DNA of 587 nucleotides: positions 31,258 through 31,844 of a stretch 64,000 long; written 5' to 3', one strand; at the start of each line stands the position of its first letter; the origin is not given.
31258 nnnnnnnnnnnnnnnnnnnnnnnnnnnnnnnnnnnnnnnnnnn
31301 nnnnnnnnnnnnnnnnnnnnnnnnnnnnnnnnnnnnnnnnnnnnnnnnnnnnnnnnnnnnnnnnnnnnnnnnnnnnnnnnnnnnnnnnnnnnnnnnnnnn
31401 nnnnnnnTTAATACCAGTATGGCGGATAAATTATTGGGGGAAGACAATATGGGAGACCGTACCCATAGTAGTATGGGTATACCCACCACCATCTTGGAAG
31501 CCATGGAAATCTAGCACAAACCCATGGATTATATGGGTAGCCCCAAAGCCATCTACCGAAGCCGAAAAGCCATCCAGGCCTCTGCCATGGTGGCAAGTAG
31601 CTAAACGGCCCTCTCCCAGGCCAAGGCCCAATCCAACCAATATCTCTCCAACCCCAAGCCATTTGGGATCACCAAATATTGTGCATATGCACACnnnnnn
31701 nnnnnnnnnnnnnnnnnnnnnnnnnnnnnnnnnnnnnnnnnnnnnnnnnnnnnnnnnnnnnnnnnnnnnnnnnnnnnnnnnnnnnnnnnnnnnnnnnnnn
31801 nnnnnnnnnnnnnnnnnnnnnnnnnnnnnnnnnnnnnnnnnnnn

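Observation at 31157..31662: Two adjacent Trp/Tyr/Pro/Gly-rich micro-ORFs encoded by self-complementary CCATGG-rich DNA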

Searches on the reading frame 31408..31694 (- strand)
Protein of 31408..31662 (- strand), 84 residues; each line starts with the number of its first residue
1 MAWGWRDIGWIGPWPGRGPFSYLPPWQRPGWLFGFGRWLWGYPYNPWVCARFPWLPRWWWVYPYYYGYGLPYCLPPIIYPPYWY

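Call 3: search_protein_families(library=pfam, proteins=[window:31408-31662:-, window:31431-31694:-], max_evalue=1)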
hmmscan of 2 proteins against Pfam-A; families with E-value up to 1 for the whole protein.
window:31408-31662:- (84 aa): 0 families

window:31431-31694:- (87 aa): 0 families

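Call 4: search_protein_families(library=ncbifam, proteins=[window:31408-31662:-, window:31431-31694:-], max_evalue=1)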
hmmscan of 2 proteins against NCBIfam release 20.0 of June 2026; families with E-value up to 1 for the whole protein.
window:31408-31662:- (84 aa): 0 families

window:31431-31694:- (87 aa): 0 families

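Call 7: find_homologous_proteins(query=window:31408-31662:-, max_evalue=0.01)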
Query window:31408-31662:- (84 aa): 283 proteins with E <= 0.01 among 330 candidates; the best 120 are listed.
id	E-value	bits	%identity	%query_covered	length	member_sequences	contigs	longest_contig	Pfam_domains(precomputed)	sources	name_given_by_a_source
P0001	6.0e-50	187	100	100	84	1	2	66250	-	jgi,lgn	-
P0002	8.5e-44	167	93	100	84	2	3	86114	-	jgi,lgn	-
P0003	1.2e-27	115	83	76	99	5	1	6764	-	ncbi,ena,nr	ncbi:hypothetical protein J7L29_08320 [Candidatus Bathyarchaeota archaeon]|nr:hypothetical protein [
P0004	2.6e-26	110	84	68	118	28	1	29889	-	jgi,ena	-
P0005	2.8e-25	107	75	98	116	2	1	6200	-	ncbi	ncbi:MAG: hypothetical protein ACUVQW_06585 [Candidatus Bathycorpusculaceae bacterium]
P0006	1.5e-24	105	73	90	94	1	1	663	-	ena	-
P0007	1.6e-24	104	89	63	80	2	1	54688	-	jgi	-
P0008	2.4e-22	97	75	87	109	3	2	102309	-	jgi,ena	jgi:hypothetical protein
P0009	2.6e-22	97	71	98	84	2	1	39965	-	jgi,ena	jgi:hypothetical protein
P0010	4.1e-22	97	68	81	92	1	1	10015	-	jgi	-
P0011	4.4e-22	97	76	83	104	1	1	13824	-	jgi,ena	-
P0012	5.3e-22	96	85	49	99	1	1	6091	-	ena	-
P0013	5.7e-22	96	72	99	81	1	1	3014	-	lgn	-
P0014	1.2e-21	95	79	79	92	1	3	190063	-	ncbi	ncbi:MAG: hypothetical protein ACKD6N_03795 [Candidatus Bathyarchaeota archaeon]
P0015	2.9e-21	94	79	87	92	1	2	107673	-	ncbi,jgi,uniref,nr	ncbi:MAG: hypothetical protein B9J98_01495 [Candidatus Terraquivivens tikiterensis]|uniref:Uncharact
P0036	1.0e-15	76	53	76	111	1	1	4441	PF17253.8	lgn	-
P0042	1.8e-14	72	53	90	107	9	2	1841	PF17253.8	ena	-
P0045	4.1e-14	71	64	52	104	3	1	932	PF17253.8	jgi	-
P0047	6.0e-14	70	59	71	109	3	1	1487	PF17253.8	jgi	jgi:hypothetical protein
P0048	6.6e-14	70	58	73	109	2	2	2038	PF17253.8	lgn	-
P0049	7.5e-14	70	58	62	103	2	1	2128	PF17253.8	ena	-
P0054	1.7e-13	69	59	70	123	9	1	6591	PF17253.8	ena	-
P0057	2.3e-13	68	61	70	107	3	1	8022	PF17253.8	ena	-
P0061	7.9e-13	67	52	87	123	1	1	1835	PF17253.8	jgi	jgi:hypothetical protein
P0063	8.2e-13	67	69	75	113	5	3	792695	-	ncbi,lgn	ncbi:MAG: hypothetical protein QW547_02385 [Candidatus Bathyarchaeia archaeon]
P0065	1.2e-12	66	73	57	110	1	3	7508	-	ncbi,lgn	ncbi:MAG: DUF5320 domain-containing protein [Candidatus Bathyarchaeia archaeon]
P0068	1.7e-12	65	49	80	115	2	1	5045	PF17253.8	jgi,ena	-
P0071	2.6e-12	65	58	70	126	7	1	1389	PF17253.8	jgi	-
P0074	3.1e-12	65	55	70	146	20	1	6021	PF17253.8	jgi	jgi:hypothetical protein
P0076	5.2e-12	64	61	70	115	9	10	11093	PF17253.8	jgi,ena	jgi:hypothetical protein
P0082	7.3e-12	63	57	80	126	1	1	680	PF17253.8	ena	-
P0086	9.1e-12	63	62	65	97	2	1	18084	PF17253.8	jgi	jgi:hypothetical protein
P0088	9.2e-12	63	55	70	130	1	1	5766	PF17253.8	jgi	-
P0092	1.5e-11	62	58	70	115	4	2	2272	PF17253.8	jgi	jgi:hypothetical protein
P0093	1.6e-11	62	52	60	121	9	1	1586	PF17253.8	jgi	jgi:hypothetical protein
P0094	1.6e-11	62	56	74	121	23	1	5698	PF17253.8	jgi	jgi:hypothetical protein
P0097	1.7e-11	62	56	74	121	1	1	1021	PF17253.8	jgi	jgi:hypothetical protein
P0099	1.8e-11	62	52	70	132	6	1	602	PF17253.8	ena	-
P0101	2.2e-11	62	49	74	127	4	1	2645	PF17253.8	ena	-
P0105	2.7e-11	62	52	86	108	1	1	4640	PF17253.8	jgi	jgi:hypothetical protein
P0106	2.8e-11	62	53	70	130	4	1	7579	PF17253.8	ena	-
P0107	2.8e-11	62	52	74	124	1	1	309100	-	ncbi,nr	ncbi:MAG: DUF5320 domain-containing protein [Candidatus Bathyarchaeota archaeon]|nr:DUF5320 domain-c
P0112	4.1e-11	61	56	74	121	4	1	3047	PF17253.8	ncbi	-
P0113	4.6e-11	61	54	73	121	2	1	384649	PF17253.8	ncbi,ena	-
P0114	5.9e-11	60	45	87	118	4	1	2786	PF17253.8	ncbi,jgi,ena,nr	ncbi:MAG: hypothetical protein DRN95_07210 [Candidatus Hydrothermarchaeota archaeon]|nr:MAG: hypothe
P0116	7.5e-11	60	50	73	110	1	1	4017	PF17253.8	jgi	jgi:hypothetical protein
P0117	7.6e-11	60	55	70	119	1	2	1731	PF17253.8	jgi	jgi:hypothetical protein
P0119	9.0e-11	60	52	70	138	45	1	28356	PF17253.8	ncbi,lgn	-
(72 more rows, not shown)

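Call 12: find_encoding_contigs(protein=P0002, flank=6000, max_places=4)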
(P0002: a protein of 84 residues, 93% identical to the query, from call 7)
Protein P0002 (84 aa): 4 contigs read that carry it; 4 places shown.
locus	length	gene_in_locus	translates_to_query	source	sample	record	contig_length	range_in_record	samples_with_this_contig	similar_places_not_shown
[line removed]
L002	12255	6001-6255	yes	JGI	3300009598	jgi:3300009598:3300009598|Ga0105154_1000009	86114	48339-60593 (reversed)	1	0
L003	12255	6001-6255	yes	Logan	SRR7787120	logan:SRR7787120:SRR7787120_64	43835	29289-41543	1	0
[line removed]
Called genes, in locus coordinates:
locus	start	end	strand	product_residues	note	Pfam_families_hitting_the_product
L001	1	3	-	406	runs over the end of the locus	PF01926:MMR_HSR1, PF02421:FeoB_N (faint), PF08438:YGR210-like_G4, PF02824:TGS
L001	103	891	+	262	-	PF14018:DUF4234 (weak)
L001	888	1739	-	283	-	PF01996:F420_ligase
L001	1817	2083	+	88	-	PF01247:Ribosomal_L35Ae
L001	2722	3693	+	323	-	PF01841:Transglut_core (faint), PF04473:DUF553 (weak)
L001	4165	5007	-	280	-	PF04909:Amidohydro_2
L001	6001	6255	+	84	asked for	-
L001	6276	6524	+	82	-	-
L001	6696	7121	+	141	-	PF02579:Nitro_FeMo-Co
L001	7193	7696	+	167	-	PF02007:MtrH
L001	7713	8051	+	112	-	PF01037:AsnC_trans_reg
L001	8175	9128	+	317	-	PF00753:Lactamase_B, PF12706:Lactamase_B_2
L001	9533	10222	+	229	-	PF01325:Fe_dep_repress, PF02742:Fe_dep_repr_C, PF04023:FeoA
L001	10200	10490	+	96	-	PF04023:FeoA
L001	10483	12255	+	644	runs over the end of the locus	PF01926:MMR_HSR1, PF02421:FeoB_N, PF00009:GTP_EFTU (weak), PF17910:FeoB_Cyto, PF07670:Gate, PF07664:FeoB_C, PF07670:Gate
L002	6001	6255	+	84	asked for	-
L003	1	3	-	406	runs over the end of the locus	PF01926:MMR_HSR1, PF02421:FeoB_N (faint), PF08438:YGR210-like_G4, PF02824:TGS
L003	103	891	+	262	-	PF14018:DUF4234 (weak)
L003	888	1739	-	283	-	PF01996:F420_ligase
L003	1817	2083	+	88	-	PF01247:Ribosomal_L35Ae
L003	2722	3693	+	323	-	PF01841:Transglut_core (faint), PF04473:DUF553 (weak)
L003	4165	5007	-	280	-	PF04909:Amidohydro_2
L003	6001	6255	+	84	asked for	-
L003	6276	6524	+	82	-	-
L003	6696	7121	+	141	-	PF02579:Nitro_FeMo-Co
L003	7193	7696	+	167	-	PF02007:MtrH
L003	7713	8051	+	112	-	PF01037:AsnC_trans_reg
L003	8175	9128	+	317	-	PF00753:Lactamase_B, PF12706:Lactamase_B_2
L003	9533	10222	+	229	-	PF01325:Fe_dep_repress, PF02742:Fe_dep_repr_C, PF04023:FeoA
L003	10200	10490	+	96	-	PF04023:FeoA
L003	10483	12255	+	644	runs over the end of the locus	PF01926:MMR_HSR1, PF02421:FeoB_N, PF00009:GTP_EFTU (weak), PF17910:FeoB_Cyto, PF07670:Gate, PF07664:FeoB_C, PF07670:Gate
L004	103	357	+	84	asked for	-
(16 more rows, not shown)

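Call 20: find_related_loci(query=window:31408-31662:-, collection=genome_contigs, flank=5000)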
Query window:31408-31662:- (84 aa) in genome_contigs; peptide patterns used: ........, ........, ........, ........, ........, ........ (x = any residue, [..] = any of these).
197 stretches matched a pattern; 137 encode a relative of the query (tblastn E <= 1e-3); the best 80 are kept; 80 distinct loci.
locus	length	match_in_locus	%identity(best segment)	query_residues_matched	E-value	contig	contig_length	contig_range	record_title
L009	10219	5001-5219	79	1-73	2e-27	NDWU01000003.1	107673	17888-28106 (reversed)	MAG: Candidatus Terraquivivens tikiterensis isolate NZ13-MG1 contig_220_2, whole genome shotgun sequence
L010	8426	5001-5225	71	6-75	3e-26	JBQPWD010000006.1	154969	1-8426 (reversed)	MAG: Candidatus Bathyarchaeota archaeon isolate SZTDM_202302_bins_159 SZTDM_202302_bins_159_scaffold_6, whole genome sho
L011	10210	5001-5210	83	17-80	4e-26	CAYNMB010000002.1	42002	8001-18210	MAG TPA_asm: uncultured Candidatus Bathyarchaeia archaeon isolate binchicken_co184_344 genome assembly, contig: NODE_116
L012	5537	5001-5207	79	17-82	1e-25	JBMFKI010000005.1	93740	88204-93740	MAG: Candidatus Bathyarchaeia archaeon isolate KM4336-19 NODE_5_length_93740_cov_11.691532, whole genome shotgun sequenc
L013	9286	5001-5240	74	1-73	7e-24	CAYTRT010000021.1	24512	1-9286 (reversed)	MAG TPA_asm: uncultured Nitrososphaeria archaeon isolate SRP104967_co1_41 genome assembly, contig: NODE_678_length_24512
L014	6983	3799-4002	81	1-63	2e-23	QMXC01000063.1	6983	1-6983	MAG: Candidatus Bathyarchaeota archaeon isolate B95_G9 B95_Guay9_scaffold_17400, whole genome shotgun sequence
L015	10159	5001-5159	89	17-65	9e-23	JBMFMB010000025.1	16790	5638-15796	MAG: Candidatus Bathyarchaeia archaeon isolate KM4337-10 NODE_25_length_16790_cov_47.446598, whole genome shotgun sequen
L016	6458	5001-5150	86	17-62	1e-22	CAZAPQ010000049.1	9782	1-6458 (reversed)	MAG TPA_asm: uncultured Candidatus Bathyarchaeia archaeon isolate binchicken_co25_94 genome assembly, contig: k141_13260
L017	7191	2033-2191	82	13-68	3e-21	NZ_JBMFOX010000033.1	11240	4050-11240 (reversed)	MAG: Candidatus Hadarchaeum sp. isolate KM4338-48 NODE_35_length_11240_cov_4.783571, whole genome shotgun sequence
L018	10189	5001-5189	71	10-71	1e-20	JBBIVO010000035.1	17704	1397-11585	MAG: Candidatus Bathyarchaeota archaeon isolate PBS170224_bin_79 NODE_787_length_17704_cov_3.881750, whole genome shotgu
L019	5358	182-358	77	11-69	3e-20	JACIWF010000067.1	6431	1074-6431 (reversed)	MAG: Hadesarchaea archaeon isolate MAG-18 Hadesarchaeota_A3_bin10_Scaffold_67, whole genome shotgun sequence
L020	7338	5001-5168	78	17-69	9e-19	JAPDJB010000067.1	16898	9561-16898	MAG: Candidatus Bathyarchaeota archaeon isolate S8B1_HD70 c_000000000896, whole genome shotgun sequence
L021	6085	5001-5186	73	17-74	1e-18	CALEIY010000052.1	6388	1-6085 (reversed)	MAG TPA_asm: Candidatus Bathyarchaeota archaeon isolate SRR6823441_bin.104_CONCOCT_v1.1_MAG genome assembly, contig: ERZ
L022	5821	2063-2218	73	1-48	2e-18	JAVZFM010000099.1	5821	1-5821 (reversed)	MAG: Candidatus Bathyarchaeia archaeon isolate DRTY-6_201803_bins_58 DRTY-6_201803_bins_58_scaffold_99, whole genome sho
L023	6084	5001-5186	73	17-74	3e-18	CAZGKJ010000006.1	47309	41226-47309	MAG TPA_asm: uncultured Candidatus Bathyarchaeia archaeon isolate binchicken_co80_41 genome assembly, contig: NODE_87_le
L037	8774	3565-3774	63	13-72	1e-13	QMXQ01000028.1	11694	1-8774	MAG: Candidatus Bathyarchaeota archaeon isolate B46_G15 B46_Guay15_scaffold_01253, whole genome shotgun sequence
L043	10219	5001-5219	53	1-58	6e-12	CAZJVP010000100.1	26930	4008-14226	MAG TPA_asm: uncultured Thermococci archaeon isolate SRP231805_co4_37 genome assembly, contig: k141_42864, whole genome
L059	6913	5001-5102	79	12-43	9e-11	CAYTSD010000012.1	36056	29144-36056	MAG TPA_asm: uncultured Nitrososphaeria archaeon isolate binchicken_co80_166 genome assembly, contig: NODE_182_length_36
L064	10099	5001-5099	76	11-41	2e-10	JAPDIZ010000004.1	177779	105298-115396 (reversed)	MAG: Candidatus Bathyarchaeota archaeon isolate S4B2_HD70 c_000000000030, whole genome shotgun sequence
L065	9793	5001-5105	80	11-43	2e-10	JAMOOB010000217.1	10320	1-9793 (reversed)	MAG: Desulfurococcales archaeon isolate 4559-240_maxbin2_scaf2bin.008 4559-240_scaffold_3580_c1, whole genome shotgun se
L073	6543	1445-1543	85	13-43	4e-10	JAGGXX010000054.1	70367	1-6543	MAG: Thermoprotei archaeon isolate AUK163 PB_MBMC_117_c_000000000004, whole genome shotgun sequence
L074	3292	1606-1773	53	15-80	5e-10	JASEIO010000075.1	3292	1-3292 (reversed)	MAG: bacterium isolate Yes71-08 NODE_75_length_3292_cov_18.003398, whole genome shotgun sequence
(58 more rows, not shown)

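Call 44: search_solved_structures(query=A2, max_evalue=1)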
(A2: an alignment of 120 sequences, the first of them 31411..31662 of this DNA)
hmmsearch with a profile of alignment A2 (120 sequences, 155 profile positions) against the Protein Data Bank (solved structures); distinct sequences matched with E-value up to 1: 30.
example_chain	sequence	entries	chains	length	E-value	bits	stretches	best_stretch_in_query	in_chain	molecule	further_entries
9tlt_A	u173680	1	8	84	0.00077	22.1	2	106-141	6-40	Sc-apCC-2-KLHL20-4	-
9tls_A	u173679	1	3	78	0.016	17.8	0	106-137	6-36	Sc-apCC-2-KLHL20-3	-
7wu7_4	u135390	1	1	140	0.038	16.6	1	102-142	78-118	Prefoldin subunit 4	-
6nr8_4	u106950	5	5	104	0.04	16.6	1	102-141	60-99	Prefoldin subunit 4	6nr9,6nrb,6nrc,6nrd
6n7m_A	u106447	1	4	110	0.12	15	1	90-140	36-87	Hypothetical Protein CD630_05490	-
9tln_A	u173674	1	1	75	0.13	14.9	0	106-138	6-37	Sc-apCC-2-BCL-xL-2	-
2l5g_B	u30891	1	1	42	0.16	14.6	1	114-150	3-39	Putative uncharacterized protein NCOR2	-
3gaa_A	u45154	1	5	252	0.22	14.2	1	113-145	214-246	uncharacterized protein Ta1441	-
9tll_A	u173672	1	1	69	0.23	14.1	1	109-140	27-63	Sc-apCC-2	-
9i5e_A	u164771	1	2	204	0.23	14.1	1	114-150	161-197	Isoform 2B of GTPase KRas,APH2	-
6zff_A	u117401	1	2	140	0.24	14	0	109-146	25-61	DNA double-strand break repair Rad50 ATPase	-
1l8d_A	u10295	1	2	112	0.27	13.9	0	110-146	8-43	DNA double-strand break repair rad50 ATPase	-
3vop_A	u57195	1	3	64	0.27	13.9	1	100-147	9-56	Protein A27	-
9e5c_6p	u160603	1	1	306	0.43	13.2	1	107-147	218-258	Dynein arm light chain, axonemal, putative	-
7a48_B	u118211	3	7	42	0.44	13.2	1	118-151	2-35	APH colied-coil | APH coiled-coil | Coiled-coil APH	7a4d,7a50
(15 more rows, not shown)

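Call 49: predict_structure(alignment_id=A2)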
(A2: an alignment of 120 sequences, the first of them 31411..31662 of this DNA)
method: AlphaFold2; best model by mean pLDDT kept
length: 84 residues; sequences in the alignment: 120
mean_pLDDT: 49.3   pTM: 0.20
mean pLDDT of the five models: 49.3, 47.6, 46.8, 46.0, 42.7
residues with pLDDT >= 90: 0; 70-90: 0; 50-70: 39; < 50: 45
segments of 3 or more residues with pLDDT < 50: 1-12, 34-44, 65-84
pLDDT, mean of each block of 10 residues (from residue 1): 40 52 62 47 49 60 47 44 36
secondary structure, 60 per line:
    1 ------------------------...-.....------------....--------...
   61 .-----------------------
elements in order: H29-33 H46-49 H58-61

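Call 54: search_protein_families(library=pfam, proteins=[P0042, P0036, P0114, P0119, P0107, P0113, L074:1435-1860:+, P0063, P0065, L043:5355-5882:+], max_evalue=0.01)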
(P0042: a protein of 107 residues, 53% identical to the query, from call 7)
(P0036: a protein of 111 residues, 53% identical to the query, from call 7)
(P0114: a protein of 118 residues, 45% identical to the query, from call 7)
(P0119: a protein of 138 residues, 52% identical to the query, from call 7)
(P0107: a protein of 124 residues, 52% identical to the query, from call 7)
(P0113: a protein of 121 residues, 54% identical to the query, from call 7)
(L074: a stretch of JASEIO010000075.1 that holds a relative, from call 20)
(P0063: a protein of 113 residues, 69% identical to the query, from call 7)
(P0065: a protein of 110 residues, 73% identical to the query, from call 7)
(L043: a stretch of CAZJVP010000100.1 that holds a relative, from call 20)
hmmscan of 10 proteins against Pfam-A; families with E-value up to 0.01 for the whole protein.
P0042 (107 aa): 2 families
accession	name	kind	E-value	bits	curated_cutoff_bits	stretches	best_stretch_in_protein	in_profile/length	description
PF17253.7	DUF5320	-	4.3e-08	34.6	27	1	25-100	30-99/99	Family of unknown function (DUF5320)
PF07926.17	TPR_MLP1_2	-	0.0051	17.3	36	1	73-105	88-120/129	TPR/MLP1/MLP2-like protein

P0036 (111 aa): 1 family
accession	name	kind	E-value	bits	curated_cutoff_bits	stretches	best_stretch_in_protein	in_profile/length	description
PF17253.7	DUF5320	-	2.2e-07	32.4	27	1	5-107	17-99/99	Family of unknown function (DUF5320)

P0114 (118 aa): 1 family
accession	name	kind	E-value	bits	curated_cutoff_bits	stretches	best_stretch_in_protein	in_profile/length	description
PF17253.7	DUF5320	-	3.2e-07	31.8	27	1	26-112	30-99/99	Family of unknown function (DUF5320)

P0119 (138 aa): 1 family
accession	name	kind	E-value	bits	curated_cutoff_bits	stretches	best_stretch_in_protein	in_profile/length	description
PF17253.7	DUF5320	-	1.2e-06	30.1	27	1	45-132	36-99/99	Family of unknown function (DUF5320)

P0107 (124 aa): 1 family
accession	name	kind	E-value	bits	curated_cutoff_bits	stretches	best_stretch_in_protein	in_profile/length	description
PF17253.7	DUF5320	-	7.5e-05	24.3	27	1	26-96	28-96/99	Family of unknown function (DUF5320)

P0113 (121 aa): 4 families
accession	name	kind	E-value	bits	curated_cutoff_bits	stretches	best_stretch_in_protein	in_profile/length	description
PF17253.7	DUF5320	-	1.8e-06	29.4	27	1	25-99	27-98/99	Family of unknown function (DUF5320)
PF24319.2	DUF7491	-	0.0044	17.7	30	1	75-117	43-85/90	Coiled-coil region of unknown function (DUF7491)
PF24918.1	NET2A_C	-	0.0065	16.8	27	1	64-112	31-82/180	NET2A, C-terminal domain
PF16888.10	YwqH-like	-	0.009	16.7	33.7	0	82-116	82-116/123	YwqH-like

L074:1435-1860:+ (142 aa): 1 family
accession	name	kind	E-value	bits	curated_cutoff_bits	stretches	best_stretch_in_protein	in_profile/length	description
PF17253.7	DUF5320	-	1.3e-15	58.8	27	1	1-59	1-57/99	Family of unknown function (DUF5320)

P0063 (113 aa): 1 family
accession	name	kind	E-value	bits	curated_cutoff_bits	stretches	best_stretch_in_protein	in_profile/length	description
PF17253.7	DUF5320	-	0.0014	20.2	27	1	29-96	27-98/99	Family of unknown function (DUF5320)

P0065 (110 aa): 2 families
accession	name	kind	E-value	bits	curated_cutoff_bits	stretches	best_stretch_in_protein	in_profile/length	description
PF17253.7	DUF5320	-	0.00012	23.6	27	1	27-93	27-98/99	Family of unknown function (DUF5320)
PF11180.13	DUF2968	-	0.0099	15.9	27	0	67-105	91-129/180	Protein of unknown function (DUF2968)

L043:5355-5882:+ (176 aa): 3 families
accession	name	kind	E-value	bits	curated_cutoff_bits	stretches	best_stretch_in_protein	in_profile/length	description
PF17253.7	DUF5320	-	2.7e-08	35.3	27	1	63-101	59-97/99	Family of unknown function (DUF5320)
PF00261.25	Tropomyosin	-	0.0024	17.8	38.6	0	74-109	38-73/242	Tropomyosin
PF04871.18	Uso1_p115_C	-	0.0072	17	28.4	1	76-170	7-69/121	Uso1 / p115 like vesicle tethering protein, C terminal region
